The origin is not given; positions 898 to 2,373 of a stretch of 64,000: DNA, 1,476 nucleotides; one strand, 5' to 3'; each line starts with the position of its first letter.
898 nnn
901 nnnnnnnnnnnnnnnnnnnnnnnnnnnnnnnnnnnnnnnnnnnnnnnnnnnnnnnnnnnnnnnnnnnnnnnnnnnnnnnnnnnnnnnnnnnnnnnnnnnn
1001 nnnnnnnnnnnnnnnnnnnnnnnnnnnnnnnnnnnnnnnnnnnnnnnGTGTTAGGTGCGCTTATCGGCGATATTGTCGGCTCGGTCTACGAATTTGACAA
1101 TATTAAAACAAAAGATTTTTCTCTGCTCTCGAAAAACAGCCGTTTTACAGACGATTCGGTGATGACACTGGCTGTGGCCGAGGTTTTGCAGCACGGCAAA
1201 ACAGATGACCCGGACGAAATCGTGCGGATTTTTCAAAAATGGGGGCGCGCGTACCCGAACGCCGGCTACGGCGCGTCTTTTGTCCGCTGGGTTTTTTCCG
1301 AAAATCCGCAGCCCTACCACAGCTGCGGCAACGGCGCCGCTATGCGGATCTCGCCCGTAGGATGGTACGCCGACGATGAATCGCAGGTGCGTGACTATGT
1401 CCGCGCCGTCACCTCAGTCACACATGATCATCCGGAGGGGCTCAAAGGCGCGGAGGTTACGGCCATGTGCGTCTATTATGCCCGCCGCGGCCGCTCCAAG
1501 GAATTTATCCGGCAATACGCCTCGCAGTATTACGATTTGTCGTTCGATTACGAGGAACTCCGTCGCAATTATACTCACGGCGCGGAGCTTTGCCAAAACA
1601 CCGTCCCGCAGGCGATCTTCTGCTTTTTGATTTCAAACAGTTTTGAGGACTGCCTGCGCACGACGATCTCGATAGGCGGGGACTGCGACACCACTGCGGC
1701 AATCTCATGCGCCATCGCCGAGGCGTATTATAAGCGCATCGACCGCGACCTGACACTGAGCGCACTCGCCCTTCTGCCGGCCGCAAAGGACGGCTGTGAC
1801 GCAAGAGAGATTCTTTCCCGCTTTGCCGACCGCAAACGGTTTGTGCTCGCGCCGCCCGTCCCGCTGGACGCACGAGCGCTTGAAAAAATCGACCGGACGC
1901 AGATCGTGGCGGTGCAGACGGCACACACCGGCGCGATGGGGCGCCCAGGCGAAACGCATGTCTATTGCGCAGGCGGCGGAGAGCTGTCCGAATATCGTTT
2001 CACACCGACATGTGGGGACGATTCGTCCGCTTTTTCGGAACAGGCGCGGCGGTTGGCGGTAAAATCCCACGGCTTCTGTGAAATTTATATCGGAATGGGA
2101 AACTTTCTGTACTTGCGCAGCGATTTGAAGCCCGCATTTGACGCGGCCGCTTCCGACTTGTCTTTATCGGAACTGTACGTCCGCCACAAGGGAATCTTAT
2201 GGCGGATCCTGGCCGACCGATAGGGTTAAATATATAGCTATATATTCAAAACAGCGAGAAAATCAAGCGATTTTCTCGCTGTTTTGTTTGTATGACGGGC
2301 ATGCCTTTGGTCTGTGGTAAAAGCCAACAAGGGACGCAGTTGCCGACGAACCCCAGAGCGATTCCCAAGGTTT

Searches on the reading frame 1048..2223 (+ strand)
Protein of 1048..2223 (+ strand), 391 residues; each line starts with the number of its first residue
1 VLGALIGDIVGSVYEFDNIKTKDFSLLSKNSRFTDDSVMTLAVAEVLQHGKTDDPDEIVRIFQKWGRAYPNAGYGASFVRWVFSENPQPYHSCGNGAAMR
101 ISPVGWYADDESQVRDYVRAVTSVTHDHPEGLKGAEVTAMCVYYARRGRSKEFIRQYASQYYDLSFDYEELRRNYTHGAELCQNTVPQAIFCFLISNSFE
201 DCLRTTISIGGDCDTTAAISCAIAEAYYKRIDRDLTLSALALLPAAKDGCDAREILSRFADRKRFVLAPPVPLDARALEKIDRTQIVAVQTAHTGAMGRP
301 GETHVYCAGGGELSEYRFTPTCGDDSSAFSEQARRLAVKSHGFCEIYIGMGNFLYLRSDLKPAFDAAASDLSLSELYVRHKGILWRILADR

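Call 3: search_protein_families(library=pfam, proteins=[window:1048-2223:+], max_evalue=1)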
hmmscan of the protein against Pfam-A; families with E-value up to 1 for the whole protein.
window:1048-2223:+ (391 aa): 1 family
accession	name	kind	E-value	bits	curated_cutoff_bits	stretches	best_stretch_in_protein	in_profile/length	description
PF03747.19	ADP_ribosyl_GH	-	1.5e-38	133.6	26.2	1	1-228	3-279/287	ADP-ribosylglycohydrolase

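Call 5: search_protein_families(library=ncbifam, proteins=[window:1048-2223:+], max_evalue=1)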
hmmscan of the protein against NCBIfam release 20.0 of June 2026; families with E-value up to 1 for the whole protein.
window:1048-2223:+ (391 aa): 2 families
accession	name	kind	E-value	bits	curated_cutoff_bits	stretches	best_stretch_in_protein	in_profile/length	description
TIGR02662.1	dinitro_DRAG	equivalog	1.2e-19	70.7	337.05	1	29-228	49-254/287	ADP-ribosyl-[dinitrogen reductase] hydrolase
NF041672.1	ADPriboarghdlase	equivalog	1.1e-06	27.7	490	1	2-228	75-329/361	ADP-ribosylarginine hydrolase Tri1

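Call 6: search_protein_families(library=padloc, proteins=[window:1048-2223:+], max_evalue=1)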
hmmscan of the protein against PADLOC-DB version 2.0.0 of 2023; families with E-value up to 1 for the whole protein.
window:1048-2223:+ (391 aa): 0 families

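Call 71: find_encoding_contigs(protein=window:1048-2223:+, flank=10000, max_places=4)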
Protein window:1048-2223:+ (391 aa): no gene with exactly this product is on record in the collection.
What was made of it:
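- Tried and rejected: An exact look-up of the ARH protein to extend the contig found nothing (call 71).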
